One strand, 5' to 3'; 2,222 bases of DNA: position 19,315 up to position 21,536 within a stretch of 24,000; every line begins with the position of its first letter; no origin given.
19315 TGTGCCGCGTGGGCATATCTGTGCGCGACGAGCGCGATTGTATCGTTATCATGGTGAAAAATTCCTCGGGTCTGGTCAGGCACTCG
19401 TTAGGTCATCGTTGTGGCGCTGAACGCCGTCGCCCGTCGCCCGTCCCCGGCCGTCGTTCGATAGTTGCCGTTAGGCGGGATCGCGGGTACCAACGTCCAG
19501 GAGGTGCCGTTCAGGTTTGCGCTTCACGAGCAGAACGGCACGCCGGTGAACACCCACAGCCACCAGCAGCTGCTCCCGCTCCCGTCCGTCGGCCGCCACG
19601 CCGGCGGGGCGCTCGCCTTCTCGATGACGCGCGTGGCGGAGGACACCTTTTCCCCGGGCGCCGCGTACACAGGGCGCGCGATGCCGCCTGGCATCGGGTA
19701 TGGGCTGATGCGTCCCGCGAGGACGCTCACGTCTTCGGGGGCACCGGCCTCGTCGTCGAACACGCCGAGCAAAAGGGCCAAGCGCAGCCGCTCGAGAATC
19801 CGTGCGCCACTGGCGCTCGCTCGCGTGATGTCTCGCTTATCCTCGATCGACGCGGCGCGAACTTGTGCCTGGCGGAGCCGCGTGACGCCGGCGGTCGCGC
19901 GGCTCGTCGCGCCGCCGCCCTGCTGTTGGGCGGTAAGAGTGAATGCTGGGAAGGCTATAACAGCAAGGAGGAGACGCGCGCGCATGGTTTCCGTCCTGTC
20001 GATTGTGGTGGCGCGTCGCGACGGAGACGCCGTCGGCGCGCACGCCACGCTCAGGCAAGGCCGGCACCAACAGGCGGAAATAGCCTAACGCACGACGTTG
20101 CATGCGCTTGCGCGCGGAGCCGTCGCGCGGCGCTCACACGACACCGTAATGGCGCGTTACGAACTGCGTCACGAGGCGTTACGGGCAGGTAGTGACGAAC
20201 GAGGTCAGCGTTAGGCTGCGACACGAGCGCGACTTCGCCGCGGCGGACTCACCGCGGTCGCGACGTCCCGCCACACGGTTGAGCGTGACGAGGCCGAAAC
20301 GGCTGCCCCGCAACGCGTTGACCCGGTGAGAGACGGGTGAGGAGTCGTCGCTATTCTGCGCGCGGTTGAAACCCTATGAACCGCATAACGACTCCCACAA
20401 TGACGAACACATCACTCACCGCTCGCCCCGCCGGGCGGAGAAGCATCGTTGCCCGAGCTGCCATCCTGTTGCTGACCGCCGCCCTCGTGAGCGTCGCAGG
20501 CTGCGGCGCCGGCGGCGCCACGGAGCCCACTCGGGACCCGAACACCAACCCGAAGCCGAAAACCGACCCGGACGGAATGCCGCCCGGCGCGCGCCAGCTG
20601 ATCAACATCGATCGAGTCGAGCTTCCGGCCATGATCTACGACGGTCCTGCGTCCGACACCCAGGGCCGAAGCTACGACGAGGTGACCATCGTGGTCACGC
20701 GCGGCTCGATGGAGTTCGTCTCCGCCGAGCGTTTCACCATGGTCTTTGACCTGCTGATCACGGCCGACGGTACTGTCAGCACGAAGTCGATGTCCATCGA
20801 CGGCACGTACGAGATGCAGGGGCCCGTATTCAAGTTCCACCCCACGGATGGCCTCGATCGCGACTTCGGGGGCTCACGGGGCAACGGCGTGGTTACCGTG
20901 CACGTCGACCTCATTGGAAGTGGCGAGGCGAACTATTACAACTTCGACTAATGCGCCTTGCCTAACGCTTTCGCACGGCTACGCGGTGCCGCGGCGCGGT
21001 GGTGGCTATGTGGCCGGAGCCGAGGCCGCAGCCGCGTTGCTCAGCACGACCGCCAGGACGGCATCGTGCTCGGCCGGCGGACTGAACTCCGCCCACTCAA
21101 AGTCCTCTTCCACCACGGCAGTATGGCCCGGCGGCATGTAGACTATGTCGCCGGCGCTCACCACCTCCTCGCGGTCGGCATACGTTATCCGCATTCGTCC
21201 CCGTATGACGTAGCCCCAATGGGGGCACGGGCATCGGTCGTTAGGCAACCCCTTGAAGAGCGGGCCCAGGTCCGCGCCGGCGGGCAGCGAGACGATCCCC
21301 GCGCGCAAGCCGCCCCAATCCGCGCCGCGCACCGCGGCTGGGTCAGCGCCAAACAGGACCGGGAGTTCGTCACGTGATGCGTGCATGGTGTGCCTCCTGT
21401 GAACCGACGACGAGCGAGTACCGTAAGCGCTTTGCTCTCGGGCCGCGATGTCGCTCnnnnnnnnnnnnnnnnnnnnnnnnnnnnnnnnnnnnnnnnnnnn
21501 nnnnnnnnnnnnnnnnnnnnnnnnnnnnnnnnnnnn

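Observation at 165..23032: Highly over-represented non-palindromic 8-mer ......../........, about one copy per kb, across unrelated genes and spacers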

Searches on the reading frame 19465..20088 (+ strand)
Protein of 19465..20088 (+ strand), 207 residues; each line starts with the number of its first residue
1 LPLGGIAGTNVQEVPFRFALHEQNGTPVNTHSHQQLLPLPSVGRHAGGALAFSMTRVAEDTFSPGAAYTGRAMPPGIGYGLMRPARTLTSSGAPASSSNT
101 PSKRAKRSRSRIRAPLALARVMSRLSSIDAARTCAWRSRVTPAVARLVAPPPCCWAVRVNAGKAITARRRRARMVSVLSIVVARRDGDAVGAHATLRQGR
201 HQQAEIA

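Call 107: search_protein_families(library=pfam, proteins=[window:19465-20088:+], max_evalue=0.1)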
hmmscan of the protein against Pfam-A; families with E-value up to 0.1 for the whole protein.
window:19465-20088:+ (207 aa): 1 family
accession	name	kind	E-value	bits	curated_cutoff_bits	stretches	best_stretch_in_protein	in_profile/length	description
PF15567.11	Imm35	-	0.033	14.8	27.5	1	148-190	28-69/85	Immunity protein 35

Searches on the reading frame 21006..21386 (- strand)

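Call 107: search_protein_families(library=pfam, proteins=[window:21006-21386:-], max_evalue=0.1)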
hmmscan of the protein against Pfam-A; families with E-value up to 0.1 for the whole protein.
window:21006-21386:- (126 aa): 5 families
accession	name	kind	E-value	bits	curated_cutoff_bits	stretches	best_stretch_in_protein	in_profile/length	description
PF07883.17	Cupin_2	-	8.6e-07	29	27.2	1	56-88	20-52/70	Cupin domain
PF02311.25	AraC_binding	-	1.3e-05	25.4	21.1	1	56-99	25-70/135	AraC-like ligand binding domain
PF05899.18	Cupin_3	-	0.00049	20.2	23.5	1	59-92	30-64/74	EutQ-like cupin domain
PF00190.28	Cupin_1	-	0.011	15.8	22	1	56-109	56-121/151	Cupin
PF22200.2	ExsA_N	-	0.078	13.8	27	1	59-91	5-37/136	ExsA N-terminal regulatory domain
